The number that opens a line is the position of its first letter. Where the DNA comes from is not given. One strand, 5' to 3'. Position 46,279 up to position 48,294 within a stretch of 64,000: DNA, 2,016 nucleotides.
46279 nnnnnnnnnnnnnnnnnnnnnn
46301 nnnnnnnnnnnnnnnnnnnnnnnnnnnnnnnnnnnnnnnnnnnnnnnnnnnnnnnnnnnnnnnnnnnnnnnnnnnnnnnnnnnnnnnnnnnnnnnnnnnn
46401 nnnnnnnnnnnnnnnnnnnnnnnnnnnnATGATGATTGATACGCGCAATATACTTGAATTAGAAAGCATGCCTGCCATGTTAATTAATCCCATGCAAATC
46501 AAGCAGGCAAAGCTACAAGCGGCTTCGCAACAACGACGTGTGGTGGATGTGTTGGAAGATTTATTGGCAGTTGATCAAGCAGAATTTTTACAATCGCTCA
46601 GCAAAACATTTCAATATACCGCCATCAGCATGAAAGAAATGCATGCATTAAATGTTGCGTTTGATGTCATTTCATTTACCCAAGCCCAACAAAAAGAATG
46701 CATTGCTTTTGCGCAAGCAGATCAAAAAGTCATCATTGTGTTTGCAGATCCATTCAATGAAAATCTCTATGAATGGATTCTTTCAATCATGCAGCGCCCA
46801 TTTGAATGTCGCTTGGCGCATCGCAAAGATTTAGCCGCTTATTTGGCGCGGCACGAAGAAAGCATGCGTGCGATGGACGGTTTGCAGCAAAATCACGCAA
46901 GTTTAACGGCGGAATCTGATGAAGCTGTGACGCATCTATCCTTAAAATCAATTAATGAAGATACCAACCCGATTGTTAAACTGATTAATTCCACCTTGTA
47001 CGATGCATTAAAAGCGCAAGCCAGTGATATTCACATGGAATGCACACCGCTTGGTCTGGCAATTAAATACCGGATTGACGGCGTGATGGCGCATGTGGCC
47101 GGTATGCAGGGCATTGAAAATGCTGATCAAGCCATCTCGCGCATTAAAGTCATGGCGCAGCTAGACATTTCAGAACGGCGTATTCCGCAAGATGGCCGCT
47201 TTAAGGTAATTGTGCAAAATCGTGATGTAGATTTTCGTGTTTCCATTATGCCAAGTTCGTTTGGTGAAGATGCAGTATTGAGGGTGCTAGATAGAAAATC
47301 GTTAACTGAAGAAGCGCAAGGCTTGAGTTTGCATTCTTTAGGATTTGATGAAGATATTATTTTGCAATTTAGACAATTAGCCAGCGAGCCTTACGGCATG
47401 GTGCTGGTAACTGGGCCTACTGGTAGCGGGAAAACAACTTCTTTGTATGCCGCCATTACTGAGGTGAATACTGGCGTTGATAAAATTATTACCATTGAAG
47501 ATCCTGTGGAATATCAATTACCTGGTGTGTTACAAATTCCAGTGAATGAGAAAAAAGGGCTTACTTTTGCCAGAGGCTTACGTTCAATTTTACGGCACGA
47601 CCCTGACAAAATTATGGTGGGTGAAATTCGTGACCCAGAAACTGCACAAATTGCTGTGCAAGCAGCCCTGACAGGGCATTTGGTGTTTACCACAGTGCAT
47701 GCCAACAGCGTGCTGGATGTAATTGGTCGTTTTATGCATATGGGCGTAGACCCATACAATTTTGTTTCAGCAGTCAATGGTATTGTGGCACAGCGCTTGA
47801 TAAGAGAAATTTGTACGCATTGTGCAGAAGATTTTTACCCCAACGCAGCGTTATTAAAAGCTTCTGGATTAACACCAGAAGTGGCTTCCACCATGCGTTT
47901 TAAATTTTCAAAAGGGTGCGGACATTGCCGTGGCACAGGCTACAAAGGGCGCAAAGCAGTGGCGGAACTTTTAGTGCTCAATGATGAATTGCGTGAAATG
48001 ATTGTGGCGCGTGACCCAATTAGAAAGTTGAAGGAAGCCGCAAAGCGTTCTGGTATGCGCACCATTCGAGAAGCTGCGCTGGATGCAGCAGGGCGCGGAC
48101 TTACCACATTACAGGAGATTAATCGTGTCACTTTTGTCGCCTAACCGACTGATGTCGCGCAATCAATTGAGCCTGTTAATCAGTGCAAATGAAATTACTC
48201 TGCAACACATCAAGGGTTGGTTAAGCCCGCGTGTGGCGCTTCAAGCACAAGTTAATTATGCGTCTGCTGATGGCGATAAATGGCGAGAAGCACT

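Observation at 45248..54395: Cluster 2: a paralogous copy of the same machine immediately outside the island boundary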

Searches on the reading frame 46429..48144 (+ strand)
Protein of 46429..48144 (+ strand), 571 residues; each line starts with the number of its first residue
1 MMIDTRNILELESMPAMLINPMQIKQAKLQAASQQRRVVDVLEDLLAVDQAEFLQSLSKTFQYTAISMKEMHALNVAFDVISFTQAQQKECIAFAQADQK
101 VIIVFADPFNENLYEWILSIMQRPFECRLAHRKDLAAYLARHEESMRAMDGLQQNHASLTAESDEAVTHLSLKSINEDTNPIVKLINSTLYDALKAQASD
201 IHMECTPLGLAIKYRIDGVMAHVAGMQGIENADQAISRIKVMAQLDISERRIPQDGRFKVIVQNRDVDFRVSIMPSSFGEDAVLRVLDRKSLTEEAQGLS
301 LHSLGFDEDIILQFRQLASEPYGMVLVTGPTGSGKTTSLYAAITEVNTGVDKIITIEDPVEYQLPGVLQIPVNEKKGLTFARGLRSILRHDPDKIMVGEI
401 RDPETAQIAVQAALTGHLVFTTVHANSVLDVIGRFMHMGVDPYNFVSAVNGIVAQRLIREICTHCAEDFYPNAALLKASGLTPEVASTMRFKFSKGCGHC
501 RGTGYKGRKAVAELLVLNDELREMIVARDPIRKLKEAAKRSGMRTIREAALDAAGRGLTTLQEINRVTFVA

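Call 6: search_protein_families(library=pfam, proteins=[window:46429-48144:+], max_evalue=0.01)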
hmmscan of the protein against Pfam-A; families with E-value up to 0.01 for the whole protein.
window:46429-48144:+ (571 aa): 7 families
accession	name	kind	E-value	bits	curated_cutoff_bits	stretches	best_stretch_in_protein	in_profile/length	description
PF00437.27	T2SSE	-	1.8e-126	422.2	24.9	1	177-566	3-370/370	Type II/IV secretion system protein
PF05157.20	MshEN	-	9.3e-09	35.6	23.1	1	78-147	18-88/90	MshEN domain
PF25199.1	nSTAND_NTPase5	-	6.8e-05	23.2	34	1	309-357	27-77/145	Novel STAND NTPase 5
PF13401.12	AAA_22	-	0.0016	19.2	27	0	323-359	6-42/130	AAA domain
PF13555.12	AAA_29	-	0.0028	17.8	27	1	315-342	15-42/61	P-loop containing region of AAA domain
PF13604.12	AAA_30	-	0.0067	16.6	27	0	314-343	10-39/191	AAA domain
PF13191.12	AAA_16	-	0.0082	17.1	32.6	0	319-349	22-51/167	AAA ATPase domain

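Call 9: search_protein_families(library=ncbifam, proteins=[window:46429-48144:+], max_evalue=0.01)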
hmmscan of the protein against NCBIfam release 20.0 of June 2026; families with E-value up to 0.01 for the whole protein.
window:46429-48144:+ (571 aa): 22 families
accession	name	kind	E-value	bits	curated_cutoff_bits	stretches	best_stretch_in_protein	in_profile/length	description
TIGR02538.1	type_IV_pilB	equivalog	1.8e-153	512.2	675.65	1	18-568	11-562/564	type IV-A pilus assembly ATPase PilB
TIGR02533.1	type_II_gspE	equivalog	1.2e-149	499.1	630.25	1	81-568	4-486/486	type II secretion system ATPase GspE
NF053534.1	T4PilAsmATPsTfpB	equivalog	1.1e-116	390.6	850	1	38-568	53-582/584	type IV pilus assembly ATPase TfpB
NF007755.0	PRK10436.1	equivalog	1.3e-115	386.7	617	1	98-568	26-459/465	type II secretion system protein GspE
NF041000.1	ATPase_ComGA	equivalog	1.9e-75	253.3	300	1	189-459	3-266/267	competence type IV pilus ATPase ComGA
TIGR01420.1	pilT_fam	subfamily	7.2e-47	160.3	319.1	1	187-438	3-242/343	PilT/PilU family type 4a pilus ATPase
TIGR02525.1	plasmid_TraJ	equivalog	3.2e-25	88.9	368.3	1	321-439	148-273/372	plasmid transfer ATPase TraJ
TIGR02524.1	dot_icm_DotB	equivalog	2.6e-23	82.8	463.3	1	322-436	134-257/358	Dot/Icm type IV secretion system ATPase DotB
NF058587.1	archaellum_moto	equivalog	6.3e-20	71.4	550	1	324-459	277-418/527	archaellum flagellar ATPase motor FlaI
TIGR02782.1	TrbB_P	equivalog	4.2e-15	55.8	304.55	1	325-435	139-252/303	P-type conjugative transfer ATPase TrbB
TIGR02788.1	VirB11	equivalog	9.5e-15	54.4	249.95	1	313-438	135-265/308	P-type DNA transfer ATPase VirB11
TIGR03819.1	heli_sec_ATPase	hypoth_equivalog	1.4e-14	54.1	373.15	1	325-439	181-301/340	TadA family conjugal transfer-associated ATPase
NF053672.1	bindosome_BasE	exception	1.4e-13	50.4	1000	1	324-436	272-389/512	bindosome assembly system ATPase subunit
NF010469.0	PRK13894.1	subfamily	1.2e-12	47.8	508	1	325-436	152-265/320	conjugal transfer ATPase TrbB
NF010407.0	PRK13833.1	subfamily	1.4e-12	47.7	499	1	325-435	147-259/323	conjugal transfer protein TrbB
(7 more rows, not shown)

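Call 13: find_homologous_proteins(query=window:46429-48144:+, max_evalue=1e-50)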
Query window:46429-48144:+ (571 aa): 8000 proteins with E <= 1e-50 among 8000 candidates; the best 120 are listed.
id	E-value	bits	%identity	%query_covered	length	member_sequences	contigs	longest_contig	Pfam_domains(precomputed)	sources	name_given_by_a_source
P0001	0.0e+0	1256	100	100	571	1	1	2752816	PF05157.21,PF00437.27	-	-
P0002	0.0e+0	1214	96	100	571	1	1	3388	PF05157.21,PF00437.27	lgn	-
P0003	0.0e+0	1200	94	100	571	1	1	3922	PF05157.21,PF00437.27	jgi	-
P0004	2.7e-298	1008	82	97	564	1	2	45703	PF05157.21,PF00437.27,PF25199.2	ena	-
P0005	7.8e-288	973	77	98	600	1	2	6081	PF05157.21,PF00437.27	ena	-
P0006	3.5e-286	968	77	98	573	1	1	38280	PF05157.21,PF00437.27,PF25199.2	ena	-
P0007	8.8e-286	967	78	97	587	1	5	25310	PF05157.21,PF00437.27,PF25199.2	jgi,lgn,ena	-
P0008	9.2e-286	967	77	98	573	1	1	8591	PF05157.21,PF00437.27,PF25199.2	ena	-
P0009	9.2e-286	967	78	97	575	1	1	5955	PF05157.21,PF00437.27,PF25199.2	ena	-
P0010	1.2e-285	966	77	98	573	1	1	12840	PF05157.21,PF00437.27,PF25199.2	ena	-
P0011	1.3e-285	966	77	98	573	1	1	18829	PF05157.21,PF00437.27,PF25199.2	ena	-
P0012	6.7e-285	964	78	97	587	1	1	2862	PF05157.21,PF00437.27,PF25199.2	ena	-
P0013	8.1e-285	963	77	98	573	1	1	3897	PF05157.21,PF00437.27,PF25199.2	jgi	jgi:general secretion pathway protein E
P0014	4.5e-284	961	78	97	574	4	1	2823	PF05157.21,PF00437.27,PF25199.2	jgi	jgi:general secretion pathway protein E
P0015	4.7e-284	961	77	97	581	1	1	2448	PF05157.21,PF00437.27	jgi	jgi:general secretion pathway protein E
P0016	7.1e-284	960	78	94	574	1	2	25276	PF05157.21,PF00437.27,PF25199.2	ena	-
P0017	1.2e-283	960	78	97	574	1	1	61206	PF05157.21,PF00437.27,PF25199.2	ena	-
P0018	1.2e-283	960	78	97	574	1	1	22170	PF05157.21,PF00437.27,PF25199.2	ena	-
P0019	1.5e-283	959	77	98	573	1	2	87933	PF05157.21,PF00437.27,PF25199.2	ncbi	-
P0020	3.0e-283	958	78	97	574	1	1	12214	PF05157.21,PF00437.27,PF25199.2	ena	-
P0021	4.8e-283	958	76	100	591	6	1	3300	PF00437.27,PF25199.2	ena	-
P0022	7.8e-283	957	76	100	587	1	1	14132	PF05157.21,PF00437.27,PF25199.2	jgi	jgi:general secretion pathway protein E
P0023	8.5e-283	957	77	98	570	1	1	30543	PF05157.21,PF00437.27,PF25199.2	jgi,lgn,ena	-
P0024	1.1e-282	956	77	97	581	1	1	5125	PF05157.21,PF00437.27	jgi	jgi:general secretion pathway protein E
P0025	1.2e-282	956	77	98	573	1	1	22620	PF05157.21,PF00437.27,PF25199.2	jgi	jgi:general secretion pathway protein E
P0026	1.3e-282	956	77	97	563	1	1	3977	PF05157.21,PF00437.27,PF25199.2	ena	-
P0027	1.3e-282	956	78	97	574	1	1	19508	PF05157.21,PF00437.27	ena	-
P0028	1.4e-282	956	77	99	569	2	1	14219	PF05157.21,PF00437.27,PF25199.2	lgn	-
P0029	2.4e-282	955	77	98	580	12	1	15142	PF05157.21,PF00437.27,PF25199.2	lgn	-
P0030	3.3e-282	955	76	96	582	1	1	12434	PF05157.21,PF00437.27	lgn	-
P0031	3.7e-282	955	78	97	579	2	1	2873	PF05157.21,PF00437.27,PF25199.2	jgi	jgi:general secretion pathway protein E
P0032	5.0e-282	954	77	97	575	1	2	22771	PF05157.21,PF00437.27,PF25199.2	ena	-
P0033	6.7e-282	954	77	97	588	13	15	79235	PF00437.27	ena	-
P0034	6.9e-282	954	77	97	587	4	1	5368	PF00437.27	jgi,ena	jgi:general secretion pathway protein E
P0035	2.1e-281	952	77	97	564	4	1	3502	PF05157.21,PF00437.27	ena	-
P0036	2.7e-281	952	76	97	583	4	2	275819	PF00437.27,PF25199.2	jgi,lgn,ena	-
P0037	3.2e-281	952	76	98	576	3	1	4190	PF05157.21,PF00437.27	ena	-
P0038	4.1e-281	951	76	97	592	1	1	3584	PF05157.21,PF00437.27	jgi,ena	-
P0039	7.7e-281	950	77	100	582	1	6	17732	PF05157.21,PF00437.27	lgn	-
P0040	1.3e-280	950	77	97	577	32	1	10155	PF05157.21,PF00437.27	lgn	-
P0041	1.3e-280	950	76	100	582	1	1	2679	PF00437.27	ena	-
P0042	1.6e-280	949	76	98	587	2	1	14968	PF05157.21,PF00437.27,PF25199.2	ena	-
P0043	2.7e-280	949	76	100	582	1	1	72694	PF05157.21,PF00437.27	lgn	-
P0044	2.8e-280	948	76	100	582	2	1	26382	PF00437.27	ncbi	-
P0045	3.1e-280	948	77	97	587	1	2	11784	PF00437.27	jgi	jgi:general secretion pathway protein E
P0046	3.3e-280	948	75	99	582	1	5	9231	PF00437.27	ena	-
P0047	4.2e-280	948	77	97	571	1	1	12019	PF05157.21,PF00437.27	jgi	jgi:general secretion pathway protein E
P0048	4.5e-280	948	75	99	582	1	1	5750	PF00437.27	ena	-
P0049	4.5e-280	948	76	100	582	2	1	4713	PF05157.21,PF00437.27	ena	-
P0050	5.9e-280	947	77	97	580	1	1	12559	PF05157.21,PF00437.27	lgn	-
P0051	7.3e-280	947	77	97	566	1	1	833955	PF05157.21,PF00437.27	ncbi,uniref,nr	ncbi:GspE/PulE family protein [Methylotenera sp.]|uniref:GspE/PulE family protein n=1 Tax=Methyloten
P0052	7.4e-280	947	77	97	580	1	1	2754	PF05157.21,PF00437.27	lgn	-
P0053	9.5e-280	947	77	97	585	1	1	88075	PF00437.27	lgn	-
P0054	9.9e-280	947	77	97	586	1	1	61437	PF00437.27,PF25199.2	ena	-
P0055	1.3e-279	946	78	96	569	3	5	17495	PF00437.27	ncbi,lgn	-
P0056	1.3e-279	946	76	100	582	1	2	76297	PF00437.27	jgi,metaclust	metaclust:\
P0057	1.3e-279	946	76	100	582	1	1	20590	PF05157.21,PF00437.27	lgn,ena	-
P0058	1.4e-279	946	77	97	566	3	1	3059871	PF00437.27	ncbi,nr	ncbi:GspE/PulE family protein [Methylotenera versatilis]|nr:GspE/PulE family protein [Methylotenera 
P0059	1.5e-279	946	76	97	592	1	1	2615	PF05157.21,PF00437.27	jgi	jgi:general secretion pathway protein E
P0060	1.5e-279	946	77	97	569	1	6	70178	PF05157.21,PF00437.27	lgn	-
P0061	2.1e-279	946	76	98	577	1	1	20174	PF05157.21,PF00437.27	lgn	-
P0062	2.9e-279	945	77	96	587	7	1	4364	PF00437.27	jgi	jgi:general secretion pathway protein E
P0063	3.0e-279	945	76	100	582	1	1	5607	PF00437.27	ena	-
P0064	3.8e-279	945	75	100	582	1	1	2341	PF00437.27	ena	-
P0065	3.9e-279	945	77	97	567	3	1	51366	PF05157.21,PF00437.27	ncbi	-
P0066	4.4e-279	945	75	99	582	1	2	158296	PF00437.27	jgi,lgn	-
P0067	4.5e-279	944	76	98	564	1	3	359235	PF05157.21,PF00437.27,PF25199.2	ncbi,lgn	-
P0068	4.5e-279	944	76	98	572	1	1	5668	PF05157.21,PF00437.27,PF25199.2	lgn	-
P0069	4.6e-279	944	77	98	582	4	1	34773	PF05157.21,PF00437.27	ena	-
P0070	6.4e-279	944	77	97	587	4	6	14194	PF00437.27,PF25199.2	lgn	-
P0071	7.1e-279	944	77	94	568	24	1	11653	PF05157.21,PF00437.27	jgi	jgi:general secretion pathway protein E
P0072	8.7e-279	944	76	98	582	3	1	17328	PF05157.21,PF00437.27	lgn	-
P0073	9.1e-279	943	76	97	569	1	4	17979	PF05157.21,PF00437.27,PF25199.2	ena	-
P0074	1.0e-278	943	77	97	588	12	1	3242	PF05157.21,PF00437.27,PF13401.13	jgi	jgi:general secretion pathway protein E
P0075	1.3e-278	943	76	98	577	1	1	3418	PF05157.21,PF00437.27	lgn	-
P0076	1.5e-278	943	76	100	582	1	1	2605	PF00437.27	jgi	jgi:general secretion pathway protein E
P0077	1.7e-278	943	76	98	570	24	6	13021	PF05157.21,PF00437.27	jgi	jgi:general secretion pathway protein E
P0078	1.8e-278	943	74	99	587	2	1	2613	PF05157.21,PF00437.27,PF25199.2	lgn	-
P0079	1.8e-278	942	76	98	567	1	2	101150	PF05157.21,PF00437.27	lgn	-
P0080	2.3e-278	942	77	94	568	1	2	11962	PF05157.21,PF00437.27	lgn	-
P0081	3.2e-278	942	75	98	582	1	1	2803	PF05157.21,PF00437.27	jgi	jgi:general secretion pathway protein E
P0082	5.3e-278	941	75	99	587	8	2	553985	PF05157.21,PF00437.27,PF25199.2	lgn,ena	-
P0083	7.2e-278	941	75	100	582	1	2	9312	PF00437.27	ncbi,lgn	-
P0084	1.5e-277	939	75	100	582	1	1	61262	PF00437.27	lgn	-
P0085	1.5e-277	939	76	97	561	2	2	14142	PF05157.21,PF00437.27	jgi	jgi:general secretion pathway protein E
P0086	1.9e-277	939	76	97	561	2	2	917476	PF05157.21,PF00437.27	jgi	jgi:general secretion pathway protein E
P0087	2.7e-277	939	75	98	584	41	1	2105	PF05157.21,PF00437.27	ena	-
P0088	3.0e-277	938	76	97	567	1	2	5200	PF05157.21,PF00437.27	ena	-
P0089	3.1e-277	938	74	100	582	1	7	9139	PF00437.27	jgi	jgi:general secretion pathway protein E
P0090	3.6e-277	938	76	97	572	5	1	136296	PF05157.21,PF00437.27,PF25199.2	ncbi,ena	-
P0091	4.0e-277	938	76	97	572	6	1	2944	PF05157.21,PF00437.27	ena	-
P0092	4.1e-277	938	74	100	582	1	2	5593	PF00437.27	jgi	jgi:general secretion pathway protein E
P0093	4.2e-277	938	76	98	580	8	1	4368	PF05157.21,PF00437.27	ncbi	-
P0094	4.7e-277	938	77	94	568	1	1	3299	PF05157.21,PF00437.27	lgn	-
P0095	4.8e-277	938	75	98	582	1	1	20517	PF00437.27,PF25199.2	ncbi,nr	ncbi:MAG TPA: ATPase, T2SS/T4P/T4SS family [Methylotenera sp.]|nr:ATPase, T2SS/T4P/T4SS family [Meth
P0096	5.0e-277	938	76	97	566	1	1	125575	PF00437.27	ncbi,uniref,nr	ncbi:GspE/PulE family protein [Methylotenera sp.]|uniref:GspE/PulE family protein n=1 Tax=Methyloten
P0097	5.6e-277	938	74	100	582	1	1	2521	PF00437.27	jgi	jgi:general secretion pathway protein E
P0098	1.1e-276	937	76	100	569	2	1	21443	PF05157.21,PF00437.27,PF25199.2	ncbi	-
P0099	1.7e-276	936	76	97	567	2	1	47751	PF05157.21,PF00437.27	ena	-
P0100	2.5e-276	935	76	97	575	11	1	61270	PF05157.21,PF00437.27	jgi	jgi:general secretion pathway protein E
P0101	5.0e-276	934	74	99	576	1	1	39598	PF05157.21,PF00437.27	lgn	-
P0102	5.4e-276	934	76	97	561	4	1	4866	PF05157.21,PF00437.27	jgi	jgi:general secretion pathway protein E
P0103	7.1e-276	934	74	100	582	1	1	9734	PF00437.27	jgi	jgi:general secretion pathway protein E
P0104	1.0e-275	933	77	93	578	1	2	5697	PF05157.21,PF00437.27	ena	-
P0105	1.1e-275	933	73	99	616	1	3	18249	PF05157.21,PF00437.27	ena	-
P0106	1.2e-275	933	76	97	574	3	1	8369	PF05157.21,PF00437.27,PF25199.2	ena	-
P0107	1.4e-275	933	77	94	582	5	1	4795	PF05157.21,PF00437.27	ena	-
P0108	3.6e-275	932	76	97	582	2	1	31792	PF05157.21,PF00437.27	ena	-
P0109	3.7e-275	932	75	97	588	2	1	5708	PF05157.21,PF00437.27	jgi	jgi:general secretion pathway protein E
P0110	9.2e-275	930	75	97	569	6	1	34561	PF05157.21,PF00437.27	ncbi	-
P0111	1.1e-274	930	75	97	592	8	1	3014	PF00437.27,PF25199.2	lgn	-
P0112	1.2e-274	930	75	98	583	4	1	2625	PF05157.21,PF00437.27,PF25199.2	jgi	jgi:general secretion pathway protein E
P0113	1.4e-274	930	75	97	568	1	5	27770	PF05157.21,PF00437.27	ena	-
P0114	6.1e-274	928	74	97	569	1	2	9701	PF05157.21,PF00437.27,PF25199.2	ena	-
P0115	6.4e-274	927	73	98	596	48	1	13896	PF00437.27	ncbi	-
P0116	1.9e-273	926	73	100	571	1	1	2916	PF05157.21,PF00437.27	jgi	jgi:general secretion pathway protein E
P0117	2.2e-273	926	75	98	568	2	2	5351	PF05157.21,PF00437.27,PF25199.2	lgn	-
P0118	2.2e-273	926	76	97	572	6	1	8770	PF05157.21,PF00437.27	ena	-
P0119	2.3e-273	926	74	97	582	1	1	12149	PF05157.21,PF00437.27,PF25199.2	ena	-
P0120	2.7e-273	925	75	97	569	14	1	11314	PF05157.21,PF00437.27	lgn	-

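Call 14: find_encoding_contigs(protein=P0058, flank=10000, max_places=2)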
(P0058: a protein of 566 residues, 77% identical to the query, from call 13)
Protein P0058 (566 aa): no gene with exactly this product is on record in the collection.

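Call 15: find_encoding_contigs(protein=P0051, flank=10000, max_places=2)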
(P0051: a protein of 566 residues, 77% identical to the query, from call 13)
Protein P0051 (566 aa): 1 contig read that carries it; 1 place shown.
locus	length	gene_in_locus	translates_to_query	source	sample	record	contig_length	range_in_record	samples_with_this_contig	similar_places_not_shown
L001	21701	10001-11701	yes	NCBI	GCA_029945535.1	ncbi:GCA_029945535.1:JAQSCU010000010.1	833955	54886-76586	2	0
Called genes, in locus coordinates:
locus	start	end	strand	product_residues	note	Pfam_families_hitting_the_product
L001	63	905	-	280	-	PF04378:RsmJ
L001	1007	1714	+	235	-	PF01545:Cation_efflux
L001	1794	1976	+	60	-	PF01361:Tautomerase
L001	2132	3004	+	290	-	PF19974:TCAD9 (weak), PF01163:RIO1, PF01636:APH (faint)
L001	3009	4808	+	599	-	PF01541:GIY-YIG, PF27096:UvrC_M, PF02151:UVR (weak), PF22920:UvrC_RNaseH, PF08459:UvrC_RNaseH_dom, PF00633:HHH (faint), PF14520:HHH_5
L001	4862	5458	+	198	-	PF01066:CDP-OH_P_transf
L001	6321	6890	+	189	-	-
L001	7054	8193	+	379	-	PF00483:NTP_transferase, PF12804:NTP_transf_3, PF25084:LbH_EIF2B (faint), PF25087:GMPPB_C (weak)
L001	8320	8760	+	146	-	PF07963:N_methyl, PF08334:T2SSG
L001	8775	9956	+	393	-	PF00482:T2SSF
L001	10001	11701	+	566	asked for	PF05157:MshEN (faint), PF00437:T2SSE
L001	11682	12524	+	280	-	-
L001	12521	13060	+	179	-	-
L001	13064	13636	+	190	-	PF27480:ComC_C (faint), PF04350:PilO (weak)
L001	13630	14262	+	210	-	-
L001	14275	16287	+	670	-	PF07660:STN (weak), PF03958:Secretin_N, PF00263:Secretin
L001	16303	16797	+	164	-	PF07963:N_methyl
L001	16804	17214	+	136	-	PF07963:N_methyl, PF08334:T2SSG (weak)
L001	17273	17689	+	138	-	-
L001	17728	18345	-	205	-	PF01464:SLT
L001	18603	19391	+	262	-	PF00196:GerE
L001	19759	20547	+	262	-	PF07589:PEP_exosort_dom (weak)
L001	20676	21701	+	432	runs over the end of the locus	-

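Call 23: find_encoding_contigs(protein=P0004, flank=10000, max_places=2)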
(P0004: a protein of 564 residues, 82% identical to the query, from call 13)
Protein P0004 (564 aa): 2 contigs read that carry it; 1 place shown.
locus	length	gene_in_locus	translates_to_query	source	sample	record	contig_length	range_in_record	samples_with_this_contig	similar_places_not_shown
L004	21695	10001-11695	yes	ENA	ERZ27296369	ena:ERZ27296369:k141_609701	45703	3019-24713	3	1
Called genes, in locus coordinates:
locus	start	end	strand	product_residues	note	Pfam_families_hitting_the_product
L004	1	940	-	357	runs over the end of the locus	PF01757:Acyl_transf_3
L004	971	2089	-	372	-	PF13439:Glyco_transf_4, PF00534:Glycos_transf_1, PF13692:Glyco_trans_1_4, PF20706:GT4-conflict (weak)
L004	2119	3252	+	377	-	PF20706:GT4-conflict, PF00534:Glycos_transf_1, PF13692:Glyco_trans_1_4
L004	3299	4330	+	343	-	PF01757:Acyl_transf_3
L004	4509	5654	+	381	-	PF01757:Acyl_transf_3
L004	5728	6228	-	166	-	PF07589:PEP_exosort_dom (weak)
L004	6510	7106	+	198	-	-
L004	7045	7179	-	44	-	-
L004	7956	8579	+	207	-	PF07589:PEP_exosort_dom (weak)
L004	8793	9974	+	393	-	PF00482:T2SSF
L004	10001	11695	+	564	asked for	PF05157:MshEN, PF00437:T2SSE, PF25199:nSTAND_NTPase5 (faint)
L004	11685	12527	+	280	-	-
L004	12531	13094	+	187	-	PF05137:PilN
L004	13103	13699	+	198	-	-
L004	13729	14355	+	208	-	-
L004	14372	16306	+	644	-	PF07660:STN, PF03958:Secretin_N, PF00263:Secretin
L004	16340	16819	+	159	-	PF07963:N_methyl (weak)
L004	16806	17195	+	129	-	PF07963:N_methyl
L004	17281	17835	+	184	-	-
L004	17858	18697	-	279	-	PF01464:SLT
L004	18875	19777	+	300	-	PF00196:GerE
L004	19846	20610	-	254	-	PF10411:DsbC_N, PF13098:Thioredoxin_2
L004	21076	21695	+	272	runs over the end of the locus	PF07589:PEP_exosort_dom (weak)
